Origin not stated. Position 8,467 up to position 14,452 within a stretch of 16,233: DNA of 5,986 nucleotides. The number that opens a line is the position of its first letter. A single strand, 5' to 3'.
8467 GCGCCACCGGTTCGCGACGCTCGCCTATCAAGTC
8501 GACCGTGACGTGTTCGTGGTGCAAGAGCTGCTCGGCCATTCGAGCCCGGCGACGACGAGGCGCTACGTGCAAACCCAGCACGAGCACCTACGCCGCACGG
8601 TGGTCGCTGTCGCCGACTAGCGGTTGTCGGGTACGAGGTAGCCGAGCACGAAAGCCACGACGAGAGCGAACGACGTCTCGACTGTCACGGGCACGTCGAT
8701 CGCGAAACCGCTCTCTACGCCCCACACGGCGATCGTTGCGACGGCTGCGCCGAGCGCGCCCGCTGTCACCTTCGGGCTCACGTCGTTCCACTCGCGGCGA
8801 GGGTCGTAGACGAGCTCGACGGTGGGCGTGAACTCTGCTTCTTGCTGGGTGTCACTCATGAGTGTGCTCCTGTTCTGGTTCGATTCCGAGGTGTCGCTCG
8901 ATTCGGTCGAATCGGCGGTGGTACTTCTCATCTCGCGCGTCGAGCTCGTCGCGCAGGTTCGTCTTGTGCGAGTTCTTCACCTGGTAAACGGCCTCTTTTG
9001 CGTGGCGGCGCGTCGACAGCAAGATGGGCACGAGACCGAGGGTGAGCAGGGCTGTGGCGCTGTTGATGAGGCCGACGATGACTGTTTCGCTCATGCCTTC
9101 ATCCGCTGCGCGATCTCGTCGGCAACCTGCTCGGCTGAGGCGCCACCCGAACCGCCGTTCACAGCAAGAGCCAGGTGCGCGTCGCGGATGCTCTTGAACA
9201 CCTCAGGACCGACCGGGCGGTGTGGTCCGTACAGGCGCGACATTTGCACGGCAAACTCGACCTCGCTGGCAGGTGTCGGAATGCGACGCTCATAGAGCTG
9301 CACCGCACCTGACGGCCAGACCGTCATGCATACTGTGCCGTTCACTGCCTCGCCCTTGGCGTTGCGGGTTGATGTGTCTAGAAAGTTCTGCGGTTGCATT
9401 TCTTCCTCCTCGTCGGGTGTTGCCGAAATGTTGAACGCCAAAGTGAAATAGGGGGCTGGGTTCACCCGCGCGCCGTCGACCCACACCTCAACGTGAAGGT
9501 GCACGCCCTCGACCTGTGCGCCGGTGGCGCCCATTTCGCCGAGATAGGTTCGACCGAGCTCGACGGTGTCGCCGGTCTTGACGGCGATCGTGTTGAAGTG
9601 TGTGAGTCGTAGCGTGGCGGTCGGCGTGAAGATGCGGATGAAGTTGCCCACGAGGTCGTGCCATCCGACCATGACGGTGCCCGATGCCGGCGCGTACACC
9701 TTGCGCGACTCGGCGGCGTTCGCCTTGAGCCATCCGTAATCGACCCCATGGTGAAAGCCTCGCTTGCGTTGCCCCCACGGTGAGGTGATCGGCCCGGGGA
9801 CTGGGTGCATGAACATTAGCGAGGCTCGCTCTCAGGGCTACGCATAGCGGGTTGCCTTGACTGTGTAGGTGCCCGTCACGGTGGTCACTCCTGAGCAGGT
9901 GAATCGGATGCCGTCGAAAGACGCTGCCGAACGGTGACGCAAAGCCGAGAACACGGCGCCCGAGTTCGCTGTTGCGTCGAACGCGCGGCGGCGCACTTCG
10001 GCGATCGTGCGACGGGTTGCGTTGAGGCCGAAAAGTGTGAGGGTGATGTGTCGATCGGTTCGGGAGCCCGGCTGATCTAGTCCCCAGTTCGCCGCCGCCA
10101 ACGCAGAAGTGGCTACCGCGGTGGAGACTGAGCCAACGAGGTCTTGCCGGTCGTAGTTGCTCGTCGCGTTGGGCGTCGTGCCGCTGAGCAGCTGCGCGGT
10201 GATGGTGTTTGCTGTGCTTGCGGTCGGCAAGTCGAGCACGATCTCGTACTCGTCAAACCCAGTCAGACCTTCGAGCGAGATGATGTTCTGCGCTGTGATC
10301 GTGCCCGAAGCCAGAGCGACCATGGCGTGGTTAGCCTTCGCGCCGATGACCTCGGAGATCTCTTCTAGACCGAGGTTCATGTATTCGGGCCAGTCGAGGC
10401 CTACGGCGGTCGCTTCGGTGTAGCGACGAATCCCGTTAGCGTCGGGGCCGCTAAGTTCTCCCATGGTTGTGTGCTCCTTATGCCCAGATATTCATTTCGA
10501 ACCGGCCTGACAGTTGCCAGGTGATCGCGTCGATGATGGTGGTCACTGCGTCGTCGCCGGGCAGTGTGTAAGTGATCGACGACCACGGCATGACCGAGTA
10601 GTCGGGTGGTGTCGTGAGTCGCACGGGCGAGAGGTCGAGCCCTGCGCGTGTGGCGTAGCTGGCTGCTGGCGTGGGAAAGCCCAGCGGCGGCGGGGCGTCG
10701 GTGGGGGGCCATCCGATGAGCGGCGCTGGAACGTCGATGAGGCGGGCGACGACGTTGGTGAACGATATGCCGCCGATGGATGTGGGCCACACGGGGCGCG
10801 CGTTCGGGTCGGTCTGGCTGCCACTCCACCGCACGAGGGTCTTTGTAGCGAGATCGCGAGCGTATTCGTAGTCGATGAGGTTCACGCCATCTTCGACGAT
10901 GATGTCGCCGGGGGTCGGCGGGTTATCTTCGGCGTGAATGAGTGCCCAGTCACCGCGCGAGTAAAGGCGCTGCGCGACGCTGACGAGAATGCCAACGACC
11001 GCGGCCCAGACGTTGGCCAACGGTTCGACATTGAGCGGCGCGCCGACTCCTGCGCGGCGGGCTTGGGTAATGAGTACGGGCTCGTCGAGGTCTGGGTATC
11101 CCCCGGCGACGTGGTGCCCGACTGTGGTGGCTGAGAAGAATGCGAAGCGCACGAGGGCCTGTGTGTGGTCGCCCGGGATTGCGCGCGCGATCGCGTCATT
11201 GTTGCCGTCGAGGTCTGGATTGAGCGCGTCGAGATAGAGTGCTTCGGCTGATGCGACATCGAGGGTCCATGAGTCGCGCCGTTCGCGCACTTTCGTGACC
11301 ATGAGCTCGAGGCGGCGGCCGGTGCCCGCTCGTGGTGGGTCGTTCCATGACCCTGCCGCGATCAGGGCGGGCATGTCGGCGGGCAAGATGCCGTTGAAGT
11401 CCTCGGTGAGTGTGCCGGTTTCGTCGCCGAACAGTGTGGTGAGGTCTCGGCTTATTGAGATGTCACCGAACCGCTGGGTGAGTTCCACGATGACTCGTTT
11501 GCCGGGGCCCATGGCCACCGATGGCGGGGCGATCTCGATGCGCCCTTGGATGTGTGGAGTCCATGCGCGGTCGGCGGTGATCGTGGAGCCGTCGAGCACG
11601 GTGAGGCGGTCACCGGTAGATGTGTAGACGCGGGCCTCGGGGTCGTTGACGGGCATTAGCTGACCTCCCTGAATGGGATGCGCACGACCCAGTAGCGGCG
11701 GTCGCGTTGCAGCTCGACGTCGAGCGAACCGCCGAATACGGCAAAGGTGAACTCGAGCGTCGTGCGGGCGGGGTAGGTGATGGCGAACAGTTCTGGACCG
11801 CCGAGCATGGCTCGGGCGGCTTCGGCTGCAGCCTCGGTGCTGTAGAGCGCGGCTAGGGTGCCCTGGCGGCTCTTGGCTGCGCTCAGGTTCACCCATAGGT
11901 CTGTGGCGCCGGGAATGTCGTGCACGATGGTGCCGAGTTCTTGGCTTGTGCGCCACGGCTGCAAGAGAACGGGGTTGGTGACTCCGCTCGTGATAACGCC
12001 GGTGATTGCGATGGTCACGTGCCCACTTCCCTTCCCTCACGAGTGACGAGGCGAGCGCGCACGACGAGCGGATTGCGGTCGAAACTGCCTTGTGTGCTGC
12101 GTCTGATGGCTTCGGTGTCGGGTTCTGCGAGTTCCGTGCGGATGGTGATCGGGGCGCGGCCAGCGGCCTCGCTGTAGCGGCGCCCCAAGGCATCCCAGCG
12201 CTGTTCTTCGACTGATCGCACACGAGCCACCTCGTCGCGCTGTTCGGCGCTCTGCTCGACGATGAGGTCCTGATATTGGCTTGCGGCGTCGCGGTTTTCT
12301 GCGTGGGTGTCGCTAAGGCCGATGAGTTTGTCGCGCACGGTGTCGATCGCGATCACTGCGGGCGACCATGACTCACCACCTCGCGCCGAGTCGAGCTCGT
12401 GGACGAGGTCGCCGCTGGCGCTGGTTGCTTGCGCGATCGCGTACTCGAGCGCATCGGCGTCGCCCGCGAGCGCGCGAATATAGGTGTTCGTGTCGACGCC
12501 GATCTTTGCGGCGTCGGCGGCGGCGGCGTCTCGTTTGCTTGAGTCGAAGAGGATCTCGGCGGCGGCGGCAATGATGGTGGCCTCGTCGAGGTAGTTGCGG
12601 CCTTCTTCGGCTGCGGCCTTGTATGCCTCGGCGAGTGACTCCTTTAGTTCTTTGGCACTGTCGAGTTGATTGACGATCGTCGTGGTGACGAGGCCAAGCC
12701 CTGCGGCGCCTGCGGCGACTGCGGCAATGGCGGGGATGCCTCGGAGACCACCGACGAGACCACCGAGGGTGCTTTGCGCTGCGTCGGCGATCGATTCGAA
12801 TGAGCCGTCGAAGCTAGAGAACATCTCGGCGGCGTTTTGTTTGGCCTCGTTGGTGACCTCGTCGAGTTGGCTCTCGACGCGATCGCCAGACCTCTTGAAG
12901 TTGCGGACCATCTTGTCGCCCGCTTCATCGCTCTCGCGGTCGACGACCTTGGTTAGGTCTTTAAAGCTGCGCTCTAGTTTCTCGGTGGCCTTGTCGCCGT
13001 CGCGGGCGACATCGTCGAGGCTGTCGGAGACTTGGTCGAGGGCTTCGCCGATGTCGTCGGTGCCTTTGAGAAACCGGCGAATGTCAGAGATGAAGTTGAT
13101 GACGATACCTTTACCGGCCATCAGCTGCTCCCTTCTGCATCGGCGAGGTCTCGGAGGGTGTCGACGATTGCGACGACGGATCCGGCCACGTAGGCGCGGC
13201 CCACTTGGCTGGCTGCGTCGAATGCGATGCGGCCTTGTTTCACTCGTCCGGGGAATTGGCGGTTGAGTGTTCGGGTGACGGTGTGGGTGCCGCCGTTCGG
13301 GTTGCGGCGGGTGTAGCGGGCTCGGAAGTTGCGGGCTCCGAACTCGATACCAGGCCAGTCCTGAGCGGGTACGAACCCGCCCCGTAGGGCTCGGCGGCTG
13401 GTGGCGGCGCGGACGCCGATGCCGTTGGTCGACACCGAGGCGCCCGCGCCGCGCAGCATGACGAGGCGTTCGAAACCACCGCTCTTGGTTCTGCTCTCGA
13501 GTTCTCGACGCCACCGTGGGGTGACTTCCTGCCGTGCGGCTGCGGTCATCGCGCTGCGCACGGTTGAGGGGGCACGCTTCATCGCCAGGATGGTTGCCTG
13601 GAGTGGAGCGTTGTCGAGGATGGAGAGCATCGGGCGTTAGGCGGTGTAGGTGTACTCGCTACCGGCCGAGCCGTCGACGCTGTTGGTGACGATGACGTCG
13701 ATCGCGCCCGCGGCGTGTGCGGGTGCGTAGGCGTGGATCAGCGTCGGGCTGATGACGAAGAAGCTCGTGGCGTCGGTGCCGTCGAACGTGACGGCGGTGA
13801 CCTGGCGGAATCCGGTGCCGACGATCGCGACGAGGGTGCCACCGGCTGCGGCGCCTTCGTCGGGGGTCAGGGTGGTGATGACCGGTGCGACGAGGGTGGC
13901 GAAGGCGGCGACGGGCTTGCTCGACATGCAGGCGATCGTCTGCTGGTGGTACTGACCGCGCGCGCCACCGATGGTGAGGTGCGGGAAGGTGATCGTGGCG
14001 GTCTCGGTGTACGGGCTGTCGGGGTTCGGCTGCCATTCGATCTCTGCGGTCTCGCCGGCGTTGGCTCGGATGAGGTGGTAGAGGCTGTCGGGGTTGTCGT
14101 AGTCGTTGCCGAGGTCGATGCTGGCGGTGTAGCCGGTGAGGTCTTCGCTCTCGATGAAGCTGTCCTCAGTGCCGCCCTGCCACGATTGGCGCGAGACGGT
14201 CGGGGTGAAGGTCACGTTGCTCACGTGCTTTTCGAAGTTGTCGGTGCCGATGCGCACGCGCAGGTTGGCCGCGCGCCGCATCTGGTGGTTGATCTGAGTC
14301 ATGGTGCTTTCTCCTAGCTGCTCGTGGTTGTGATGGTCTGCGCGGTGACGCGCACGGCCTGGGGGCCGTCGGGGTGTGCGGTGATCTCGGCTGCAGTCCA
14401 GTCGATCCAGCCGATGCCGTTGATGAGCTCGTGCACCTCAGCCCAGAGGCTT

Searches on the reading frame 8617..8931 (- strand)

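Call 22: search_protein_families(library=phrogs, proteins=[window:8617-8931:-], max_evalue=0.001)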
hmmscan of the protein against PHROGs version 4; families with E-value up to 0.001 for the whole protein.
window:8617-8931:- (104 aa): 1 family
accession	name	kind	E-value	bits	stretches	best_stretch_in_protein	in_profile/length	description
phrog_9284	-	lysis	0.00024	21.9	1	52-102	6-55/69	holin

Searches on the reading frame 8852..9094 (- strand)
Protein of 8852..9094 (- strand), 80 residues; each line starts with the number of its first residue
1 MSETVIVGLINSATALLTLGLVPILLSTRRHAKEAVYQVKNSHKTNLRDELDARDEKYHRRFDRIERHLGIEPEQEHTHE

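Call 22: search_protein_families(library=phrogs, proteins=[window:8852-9094:-], max_evalue=0.001)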
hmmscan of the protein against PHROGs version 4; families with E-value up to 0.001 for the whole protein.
window:8852-9094:- (80 aa): 3 families
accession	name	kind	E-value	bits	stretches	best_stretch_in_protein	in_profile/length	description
phrog_404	-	tail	2.5e-09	38.2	1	5-69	21-89/118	minor tail protein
phrog_15808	-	unknown function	1.3e-06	29.5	1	28-69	50-91/142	-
phrog_3534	-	unknown function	6e-06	27.3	1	25-68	40-83/117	-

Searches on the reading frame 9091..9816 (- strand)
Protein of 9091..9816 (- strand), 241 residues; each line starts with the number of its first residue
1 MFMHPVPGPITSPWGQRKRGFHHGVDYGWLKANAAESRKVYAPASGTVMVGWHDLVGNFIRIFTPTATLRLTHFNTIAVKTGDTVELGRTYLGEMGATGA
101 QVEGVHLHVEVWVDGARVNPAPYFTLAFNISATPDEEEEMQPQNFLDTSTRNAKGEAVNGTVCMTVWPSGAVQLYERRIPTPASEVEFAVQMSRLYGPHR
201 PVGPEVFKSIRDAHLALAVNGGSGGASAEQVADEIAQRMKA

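Call 21: search_protein_families(library=phrogs, proteins=[window:9091-9816:-], max_evalue=0.001)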
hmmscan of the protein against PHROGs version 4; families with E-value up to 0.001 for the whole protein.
window:9091-9816:- (241 aa): 13 families
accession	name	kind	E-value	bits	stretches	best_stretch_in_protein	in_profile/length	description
phrog_3578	-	lysis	1.9e-13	51.6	1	2-152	207-362/405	endolysin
phrog_7767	-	other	5.2e-12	46.9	1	10-135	6-130/194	metallo-endopeptidase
phrog_6700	-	lysis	4.3e-11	41.5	1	15-162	2619-2762/2898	endolysin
phrog_3084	-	lysis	5.3e-10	39.9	1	9-152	11-168/468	endolysin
phrog_37190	-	other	2.8e-09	37.8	1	8-126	121-240/244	peptidase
phrog_4070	-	tail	1.1e-07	31.4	1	18-112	621-710/989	tail length tape measure protein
phrog_880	-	lysis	4.4e-07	30.6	1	10-136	17-148/435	endolysin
phrog_8537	-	unknown function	1e-06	29.3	1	18-116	8-105/384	-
phrog_36429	-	unknown function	4.3e-06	25.7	1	21-130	129-239/1159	-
phrog_14988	-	other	1.7e-05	25.6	1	8-122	14-137/272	peptidase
phrog_7930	-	other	3.9e-05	22.9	1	11-111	781-879/896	lipoprotein precursor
phrog_13392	-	lysis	4.9e-05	24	0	72-130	110-175/308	endolysin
phrog_28672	-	other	5.3e-05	23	1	5-113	271-375/397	metallo-endopeptidase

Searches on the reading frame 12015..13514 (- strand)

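Call 21: search_protein_families(library=phrogs, proteins=[window:12015-13514:-], max_evalue=0.001)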
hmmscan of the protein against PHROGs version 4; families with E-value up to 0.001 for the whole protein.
window:12015-13514:- (499 aa): 3 families
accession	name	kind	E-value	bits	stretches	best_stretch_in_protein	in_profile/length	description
phrog_28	-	tail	0.00032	20.4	1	166-279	511-621/1228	tail length tape measure protein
phrog_1293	-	tail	0.00088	18.1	1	157-237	658-738/1424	tail length tape measure protein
phrog_167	-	tail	0.00092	18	0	154-371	145-363/1555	tail length tape measure protein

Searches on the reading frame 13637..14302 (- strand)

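Call 21: search_protein_families(library=phrogs, proteins=[window:13637-14302:-], max_evalue=0.001)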
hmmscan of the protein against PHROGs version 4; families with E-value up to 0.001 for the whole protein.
window:13637-14302:- (221 aa): 1 family
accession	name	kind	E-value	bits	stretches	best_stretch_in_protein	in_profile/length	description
phrog_16236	-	unknown function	0.00018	21.9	1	139-211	3-79/300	-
